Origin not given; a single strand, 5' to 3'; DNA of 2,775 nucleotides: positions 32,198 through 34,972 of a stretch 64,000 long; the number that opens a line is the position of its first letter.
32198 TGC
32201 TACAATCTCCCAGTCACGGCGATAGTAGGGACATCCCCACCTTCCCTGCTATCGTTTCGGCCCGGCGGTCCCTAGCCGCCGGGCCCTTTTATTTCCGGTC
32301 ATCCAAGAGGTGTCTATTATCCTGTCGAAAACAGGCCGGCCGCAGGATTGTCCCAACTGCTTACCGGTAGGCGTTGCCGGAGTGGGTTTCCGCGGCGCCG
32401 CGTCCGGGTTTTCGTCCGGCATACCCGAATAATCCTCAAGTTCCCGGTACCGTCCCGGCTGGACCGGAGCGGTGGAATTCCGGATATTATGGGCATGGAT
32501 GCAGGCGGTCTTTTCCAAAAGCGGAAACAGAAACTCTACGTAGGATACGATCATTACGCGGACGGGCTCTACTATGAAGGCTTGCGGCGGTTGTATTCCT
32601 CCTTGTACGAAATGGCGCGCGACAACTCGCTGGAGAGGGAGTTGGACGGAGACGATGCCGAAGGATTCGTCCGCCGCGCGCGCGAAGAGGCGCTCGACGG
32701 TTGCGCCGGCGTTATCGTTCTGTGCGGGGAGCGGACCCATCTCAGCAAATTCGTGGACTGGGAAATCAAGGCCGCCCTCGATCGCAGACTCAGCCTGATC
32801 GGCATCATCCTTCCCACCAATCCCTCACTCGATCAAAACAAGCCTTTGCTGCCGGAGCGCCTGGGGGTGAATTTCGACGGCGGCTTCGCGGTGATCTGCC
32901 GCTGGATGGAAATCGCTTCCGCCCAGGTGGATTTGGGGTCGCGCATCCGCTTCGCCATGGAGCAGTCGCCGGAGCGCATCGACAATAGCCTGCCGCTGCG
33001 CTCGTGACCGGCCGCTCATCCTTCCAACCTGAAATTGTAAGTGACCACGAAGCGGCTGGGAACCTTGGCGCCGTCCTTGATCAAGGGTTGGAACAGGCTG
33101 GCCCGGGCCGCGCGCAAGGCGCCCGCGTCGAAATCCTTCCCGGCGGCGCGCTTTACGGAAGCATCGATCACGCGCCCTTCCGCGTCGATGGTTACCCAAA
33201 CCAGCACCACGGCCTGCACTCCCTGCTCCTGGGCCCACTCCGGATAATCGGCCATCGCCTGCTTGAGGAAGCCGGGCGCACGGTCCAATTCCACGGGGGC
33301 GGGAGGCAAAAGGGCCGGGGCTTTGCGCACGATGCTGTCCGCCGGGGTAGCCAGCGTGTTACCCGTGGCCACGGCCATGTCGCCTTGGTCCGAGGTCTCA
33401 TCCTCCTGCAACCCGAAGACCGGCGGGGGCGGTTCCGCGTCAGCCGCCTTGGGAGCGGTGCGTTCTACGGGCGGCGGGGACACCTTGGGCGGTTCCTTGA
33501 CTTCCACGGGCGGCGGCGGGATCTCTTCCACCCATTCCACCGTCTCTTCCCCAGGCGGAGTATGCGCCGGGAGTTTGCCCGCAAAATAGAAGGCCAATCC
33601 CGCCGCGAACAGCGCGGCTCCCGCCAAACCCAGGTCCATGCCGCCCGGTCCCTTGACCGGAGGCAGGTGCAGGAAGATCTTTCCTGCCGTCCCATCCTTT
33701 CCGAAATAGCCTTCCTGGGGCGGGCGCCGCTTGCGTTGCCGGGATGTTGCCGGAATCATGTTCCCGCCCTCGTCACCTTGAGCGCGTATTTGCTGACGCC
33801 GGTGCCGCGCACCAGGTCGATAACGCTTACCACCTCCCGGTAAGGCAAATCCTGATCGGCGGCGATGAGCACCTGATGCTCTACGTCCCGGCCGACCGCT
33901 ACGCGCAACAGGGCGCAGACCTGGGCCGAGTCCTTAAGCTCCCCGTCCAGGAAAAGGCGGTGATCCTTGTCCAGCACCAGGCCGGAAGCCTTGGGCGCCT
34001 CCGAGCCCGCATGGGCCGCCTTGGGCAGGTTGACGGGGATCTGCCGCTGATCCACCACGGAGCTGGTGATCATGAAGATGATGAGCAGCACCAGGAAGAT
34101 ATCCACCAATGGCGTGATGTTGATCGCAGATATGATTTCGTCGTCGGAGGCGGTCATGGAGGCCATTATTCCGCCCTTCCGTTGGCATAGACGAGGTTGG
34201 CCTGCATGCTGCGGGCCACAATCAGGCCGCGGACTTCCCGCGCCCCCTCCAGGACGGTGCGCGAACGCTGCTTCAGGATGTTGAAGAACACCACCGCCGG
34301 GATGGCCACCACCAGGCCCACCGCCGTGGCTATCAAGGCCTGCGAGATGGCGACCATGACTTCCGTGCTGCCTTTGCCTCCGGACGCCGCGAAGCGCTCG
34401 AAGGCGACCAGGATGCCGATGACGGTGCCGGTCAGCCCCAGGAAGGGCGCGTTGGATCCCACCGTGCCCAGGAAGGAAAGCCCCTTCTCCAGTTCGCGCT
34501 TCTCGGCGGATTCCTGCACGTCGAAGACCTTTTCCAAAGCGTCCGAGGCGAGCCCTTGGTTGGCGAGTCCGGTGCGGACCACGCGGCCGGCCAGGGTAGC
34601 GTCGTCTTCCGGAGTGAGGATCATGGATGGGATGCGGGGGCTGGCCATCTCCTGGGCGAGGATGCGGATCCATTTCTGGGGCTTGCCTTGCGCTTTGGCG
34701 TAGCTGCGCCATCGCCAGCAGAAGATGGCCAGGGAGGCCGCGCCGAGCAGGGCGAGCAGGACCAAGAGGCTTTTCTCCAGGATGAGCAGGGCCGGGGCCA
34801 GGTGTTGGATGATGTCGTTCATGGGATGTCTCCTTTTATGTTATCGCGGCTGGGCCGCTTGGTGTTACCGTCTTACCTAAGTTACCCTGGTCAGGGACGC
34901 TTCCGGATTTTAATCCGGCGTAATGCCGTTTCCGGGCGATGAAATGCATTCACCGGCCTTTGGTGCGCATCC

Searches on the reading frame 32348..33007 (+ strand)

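Call 24: search_protein_families(library=pfam, proteins=[window:32348-33007:+], max_evalue=0.00001)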
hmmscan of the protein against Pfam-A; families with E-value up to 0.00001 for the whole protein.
window:32348-33007:+ (219 aa): 1 family
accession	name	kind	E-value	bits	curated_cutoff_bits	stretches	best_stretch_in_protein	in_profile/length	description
PF08937.16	ThsB_TIR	-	4.1e-12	46.8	21.2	1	64-158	1-98/100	Thoeris protein ThsB, TIR-like domain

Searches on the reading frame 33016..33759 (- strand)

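Call 12: search_protein_families(library=pfam, proteins=[window:33016-33759:-], max_evalue=0.00001)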
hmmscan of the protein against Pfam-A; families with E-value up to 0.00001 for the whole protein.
window:33016-33759:- (247 aa): 1 family
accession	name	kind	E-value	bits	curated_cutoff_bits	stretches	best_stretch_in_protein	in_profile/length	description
PF03544.19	TonB_C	-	4.5e-14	53.1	24.6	1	171-245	4-79/79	Gram-negative bacterial TonB protein C-terminal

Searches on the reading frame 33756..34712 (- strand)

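Call 25: search_protein_families(library=pfam, proteins=[window:33756-34712:-], max_evalue=0.00001)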
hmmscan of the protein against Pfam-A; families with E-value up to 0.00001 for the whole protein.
window:33756-34712:- (318 aa): 1 family
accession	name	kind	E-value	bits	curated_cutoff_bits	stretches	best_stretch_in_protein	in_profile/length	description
PF02472.21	ExbD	-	6.2e-25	88.2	25.4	1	195-314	6-126/128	Biopolymer transport protein ExbD/TolR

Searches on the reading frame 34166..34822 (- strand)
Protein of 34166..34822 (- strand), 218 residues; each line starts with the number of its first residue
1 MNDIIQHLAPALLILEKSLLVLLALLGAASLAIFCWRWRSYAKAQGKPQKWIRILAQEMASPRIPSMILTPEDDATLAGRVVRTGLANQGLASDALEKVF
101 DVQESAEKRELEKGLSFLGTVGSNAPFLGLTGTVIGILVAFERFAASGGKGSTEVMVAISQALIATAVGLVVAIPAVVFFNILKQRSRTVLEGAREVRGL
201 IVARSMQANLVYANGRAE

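Call 24: search_protein_families(library=pfam, proteins=[window:34166-34822:-], max_evalue=0.00001)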
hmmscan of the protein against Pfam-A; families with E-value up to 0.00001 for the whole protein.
window:34166-34822:- (218 aa): 1 family
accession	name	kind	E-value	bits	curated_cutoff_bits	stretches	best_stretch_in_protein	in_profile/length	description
PF01618.21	MotA_ExbB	-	1.1e-30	106.4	22.9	1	77-191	5-122/127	MotA/TolQ/ExbB proton channel family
